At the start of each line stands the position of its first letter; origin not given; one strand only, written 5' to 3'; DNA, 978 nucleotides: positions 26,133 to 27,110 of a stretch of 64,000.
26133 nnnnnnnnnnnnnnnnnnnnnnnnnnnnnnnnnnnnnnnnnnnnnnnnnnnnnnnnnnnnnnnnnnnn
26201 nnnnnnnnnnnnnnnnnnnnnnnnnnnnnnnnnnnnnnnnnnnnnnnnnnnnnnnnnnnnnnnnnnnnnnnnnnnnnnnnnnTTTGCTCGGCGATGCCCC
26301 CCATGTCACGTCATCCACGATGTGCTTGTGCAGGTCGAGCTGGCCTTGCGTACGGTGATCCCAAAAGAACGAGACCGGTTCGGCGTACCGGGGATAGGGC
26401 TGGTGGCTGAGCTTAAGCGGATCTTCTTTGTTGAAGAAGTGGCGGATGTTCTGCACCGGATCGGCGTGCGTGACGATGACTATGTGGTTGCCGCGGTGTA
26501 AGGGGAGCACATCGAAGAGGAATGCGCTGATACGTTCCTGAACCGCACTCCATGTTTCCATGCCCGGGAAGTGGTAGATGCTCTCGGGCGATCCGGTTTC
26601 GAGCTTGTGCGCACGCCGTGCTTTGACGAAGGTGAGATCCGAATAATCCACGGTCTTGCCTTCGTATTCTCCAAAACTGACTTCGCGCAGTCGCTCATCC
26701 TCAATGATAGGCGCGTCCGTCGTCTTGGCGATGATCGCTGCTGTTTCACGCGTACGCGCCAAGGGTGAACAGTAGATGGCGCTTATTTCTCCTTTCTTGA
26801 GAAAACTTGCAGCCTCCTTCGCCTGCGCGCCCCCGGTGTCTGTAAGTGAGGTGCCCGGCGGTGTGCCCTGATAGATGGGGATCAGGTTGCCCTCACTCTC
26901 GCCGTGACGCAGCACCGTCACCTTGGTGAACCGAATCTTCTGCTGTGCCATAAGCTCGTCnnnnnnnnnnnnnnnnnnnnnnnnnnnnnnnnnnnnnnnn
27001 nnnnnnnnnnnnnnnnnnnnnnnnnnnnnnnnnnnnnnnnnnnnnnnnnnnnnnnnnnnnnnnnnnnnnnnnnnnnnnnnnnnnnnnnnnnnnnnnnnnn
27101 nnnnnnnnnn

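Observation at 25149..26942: Isoleucyl-tRNA synthetase with three intact histidine-phosphatase (PGAM-like) domains inserted in its catalytic region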

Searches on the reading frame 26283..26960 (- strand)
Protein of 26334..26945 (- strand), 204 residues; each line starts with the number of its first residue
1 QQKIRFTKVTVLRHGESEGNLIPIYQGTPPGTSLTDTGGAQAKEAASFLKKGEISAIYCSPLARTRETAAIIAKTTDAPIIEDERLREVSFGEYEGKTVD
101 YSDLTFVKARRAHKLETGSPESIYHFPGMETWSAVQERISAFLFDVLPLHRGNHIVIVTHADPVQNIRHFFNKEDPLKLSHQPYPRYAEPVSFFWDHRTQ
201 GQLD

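Call 12: search_protein_families(library=ncbifam, proteins=[window:26334-26945:-], max_evalue=0.00001)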
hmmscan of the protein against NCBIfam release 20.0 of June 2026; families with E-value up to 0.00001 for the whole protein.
window:26334-26945:- (204 aa): 13 families
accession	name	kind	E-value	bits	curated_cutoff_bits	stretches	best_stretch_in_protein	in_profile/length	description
NF038349.1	dPGM_arch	equivalog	4.6e-28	98.4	225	1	10-167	2-144/194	2,3-diphosphoglycerate-dependent phosphoglycerate mutase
NF005567.0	PRK07238.1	equivalog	4.7e-25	88.7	326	1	6-167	177-333/378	bifunctional RNase H/acid phosphatase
NF045917.1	PhserinePhPspA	equivalog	4.7e-25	88.5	350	1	8-166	3-156/211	phosphoserine phosphatase PspA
TIGR03162.1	ribazole_cobC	equivalog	2.1e-24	85.9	162.9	1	9-168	1-152/176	alpha-ribazole phosphatase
NF009994.0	PRK13463.1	equivalog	9e-21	74.6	277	1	7-167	3-158/203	phosphoserine phosphatase 1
TIGR03848.1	MSMEG_4193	subfamily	2.4e-20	72.9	203.85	1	9-166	2-158/204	MSMEG_4193 family putative phosphomutase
NF002901.0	PRK03482.1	equivalog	9e-18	64.7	261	1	8-161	3-151/215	2,3-diphosphoglycerate-dependent phosphoglycerate mutase GpmB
NF011580.0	PRK15004.1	equivalog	5.1e-16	59.3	250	1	10-161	4-150/203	adenosylcobalamin/alpha-ribazole phosphatase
NF009993.0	PRK13462.1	equivalog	2.2e-08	34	226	1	7-100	6-97/203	acid phosphatase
TIGR01258.1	pgm_1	subfamily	2.9e-07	30.1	81.7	1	8-97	2-95/245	2,3-bisphosphoglycerate-dependent phosphoglycerate mutase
NF002339.0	PRK01295.1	equivalog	8.7e-07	28.6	316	1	10-101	6-101/206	2,3-bisphosphoglycerate-dependent phosphoglycerate mutase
NF010718.0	PRK14120.1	equivalog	2.9e-06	26.8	366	1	7-112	5-119/249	phosphoglyceromutase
NF010713.0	PRK14115.1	equivalog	3e-06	26.7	305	0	7-96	2-95/248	2,3-diphosphoglycerate-dependent phosphoglycerate mutase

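Call 69: search_protein_families(library=padloc, proteins=[window:26334-26945:-], max_evalue=0.001)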
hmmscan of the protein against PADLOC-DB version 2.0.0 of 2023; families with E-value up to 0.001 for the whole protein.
window:26334-26945:- (204 aa): 0 families

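Call 70: predict_structure(alignment_id=A3)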
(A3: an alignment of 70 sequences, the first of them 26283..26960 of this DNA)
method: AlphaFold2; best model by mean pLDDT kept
length: 226 residues; sequences in the alignment: 70
mean_pLDDT: 91.6   pTM: 0.88
mean pLDDT of the five models: 91.6, 90.4, 88.9, 85.7, 85.3
residues with pLDDT >= 90: 158; 70-90: 58; 50-70: 10; < 50: 0
segments of 3 or more residues with pLDDT < 50: none
pLDDT, mean of each block of 10 residues (from residue 1): 84 97 92 94 98 92 98 98 98 95 86 87 89 95 98 96 97 95 89 96 88 71 63
secondary structure, 60 per line:
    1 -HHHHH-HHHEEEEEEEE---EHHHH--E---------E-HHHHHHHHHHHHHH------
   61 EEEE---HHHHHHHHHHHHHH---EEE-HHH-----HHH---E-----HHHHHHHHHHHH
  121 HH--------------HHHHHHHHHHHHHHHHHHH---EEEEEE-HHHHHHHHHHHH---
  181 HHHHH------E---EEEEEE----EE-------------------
elements in order: H2-6 E11-18 H23-26 H41-54 E61-64 H68-81 E85-87 H109-122 H137-155 E159-164 H166-177 H181-185 E196-201

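Call 72: fold_search(model_id=the predicted structure, library=pdb)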
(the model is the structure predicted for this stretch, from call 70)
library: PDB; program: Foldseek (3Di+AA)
matches with E <= 10: 1123; with E <= 0.001: 309
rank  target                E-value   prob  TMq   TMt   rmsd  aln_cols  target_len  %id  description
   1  1h2e                  1.7e-15  1.00  0.73  0.79   3.5       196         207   28  BACILLUS STEAROTHERMOPHILUS PHOE (previously known as yhfr) in complex with phosphate (released 2002-08-12)
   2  3kkk_B                8.6e-15  1.00  0.68  0.66   8.9       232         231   18  Y92C catalytic residue mutant of Phosphoglycerate Mutase from Plasmodium falciparum (released 2009-11-17)
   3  9o8j_A                9.2e-15  1.00  0.69  0.66   8.7       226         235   22  Crystal structure of Phosphoglycerate mutase from Trichomonas vaginalis (sulfate bound) (released 2025-04-23)
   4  1xq9_A                9.8e-15  1.00  0.68  0.64   9.0       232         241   19  Structure of Phosphoglycerate Mutase from Plasmodium falciparum at 2.6 Resolution (released 2004-12-21)
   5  4ij6_A                1.3e-14  1.00  0.71  0.77   3.2       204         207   26  Crystal Structure of a Novel-type Phosphoserine Phosphatase Mutant (H9A) from <i>Hydrogenobacter thermophilus</i> TK-6 (released 2013-03-20)
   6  3kkk_A                1.4e-14  1.00  0.72  0.70   4.7       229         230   19  Y92C catalytic residue mutant of Phosphoglycerate Mutase from Plasmodium falciparum (released 2009-11-17)
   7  4ij6_B                2.1e-14  1.00  0.71  0.79   3.2       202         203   26  Crystal Structure of a Novel-type Phosphoserine Phosphatase Mutant (H9A) from <i>Hydrogenobacter thermophilus</i> TK-6 (released 2013-03-20)
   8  1ebb                  3.2e-14  1.00  0.73  0.81   3.4       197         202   28  Bacillus stearothermophilus YhfR (released 2002-02-11)
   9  4ij5_A                3.2e-14  1.00  0.71  0.75   5.1       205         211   26  Crystal Structure of a Novel-type Phosphoserine Phosphatase from <i>Hydrogenobacter thermophilus</i> TK-6 (released 2013-03-20)
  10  4eo9                  4.4e-14  1.00  0.68  0.64   7.1       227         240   21  Crystal structure of a phosphoglycerate mutase gpm1 from Mycobacterium leprae (released 2012-04-25)
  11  3e9d_B                5.6e-14  1.00  0.64  0.61   5.2       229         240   24  Structure of full-length TIGAR from Danio rerio (released 2008-12-16)
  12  3e9e_B                5.6e-14  1.00  0.64  0.60   5.8       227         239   25  Structure of full-length H11A mutant form of TIGAR from Danio rerio (released 2008-12-16)
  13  1e58                  6.4e-14  1.00  0.70  0.64   8.1       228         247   19  E.coli cofactor-dependent phosphoglycerate mutase (released 2001-03-20)
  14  5zs8_C                6.8e-14  1.00  0.67  0.63   8.5       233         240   17  Acetylation of lysine 100 of Phosphoglycerate mutase 1 complexed with KH_ol (released 2019-05-22)
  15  3e9d_A                8.7e-14  1.00  0.64  0.59   5.0       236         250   22  Structure of full-length TIGAR from Danio rerio (released 2008-12-16)
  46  9mmh_A                9.3e-13  1.00  0.71  0.78   4.3       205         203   22  HFP (histidine family phosphatase) that catalyzes essential dephosphorylation for riboflavin biosynthesis (released 2025-04-09)
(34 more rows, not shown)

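Call 73: search_solved_structures(query=window:26334-26945:-, max_evalue=0.001)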
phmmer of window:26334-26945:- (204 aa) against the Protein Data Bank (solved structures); distinct sequences matched with E-value up to 0.001: 24.
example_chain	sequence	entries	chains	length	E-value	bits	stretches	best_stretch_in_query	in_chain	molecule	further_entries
4ij5_A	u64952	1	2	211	2e-15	60.6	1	8-165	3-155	Phosphoserine phosphatase 1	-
1ebb_A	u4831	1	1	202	2e-14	57.3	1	9-185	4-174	PHOSPHATASE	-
1h2e_A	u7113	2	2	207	2.1e-14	57.2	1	9-185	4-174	PHOSPHATASE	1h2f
4ij6_A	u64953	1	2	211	4.9e-14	56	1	8-165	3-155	Phosphoserine phosphatase 1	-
5zkk_A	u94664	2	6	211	7.9e-11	45.6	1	7-161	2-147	Phosphoglycerate mutase family protein, putative | Phosphoglycerate mutase family protein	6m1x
5zr2_A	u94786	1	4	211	2e-09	41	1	7-161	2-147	Phosphoglycerate mutase family protein, putative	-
3e9c_A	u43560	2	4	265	1.4e-08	38.3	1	9-143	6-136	Zgc:56074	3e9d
3dcy_A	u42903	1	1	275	2.2e-08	37.6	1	4-105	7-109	REGULATOR PROTEIN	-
9mmh_A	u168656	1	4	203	6.9e-08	36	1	8-160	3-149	Phosphoglycerate mutase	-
6nru_A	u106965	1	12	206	1.4e-07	34.9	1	9-160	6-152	CobC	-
6e4b_A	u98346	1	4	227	2e-07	34.5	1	8-160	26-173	Adenosylcobalamin/alpha-ribazole phosphatase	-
4pz9_A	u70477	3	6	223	3.1e-07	33.8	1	5-112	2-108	Glucosyl-3-phosphoglycerate phosphatase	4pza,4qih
3e9e_A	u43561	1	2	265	3.5e-07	33.7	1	9-143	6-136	Zgc:56074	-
6s2q_A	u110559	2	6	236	3.5e-07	33.7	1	5-112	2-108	Glucosyl-3-phosphoglycerate phosphatase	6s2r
3hjg_A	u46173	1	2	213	6e-06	29.6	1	31-166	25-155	Putative alpha-ribazole-5'-phosphate phosphatase CobC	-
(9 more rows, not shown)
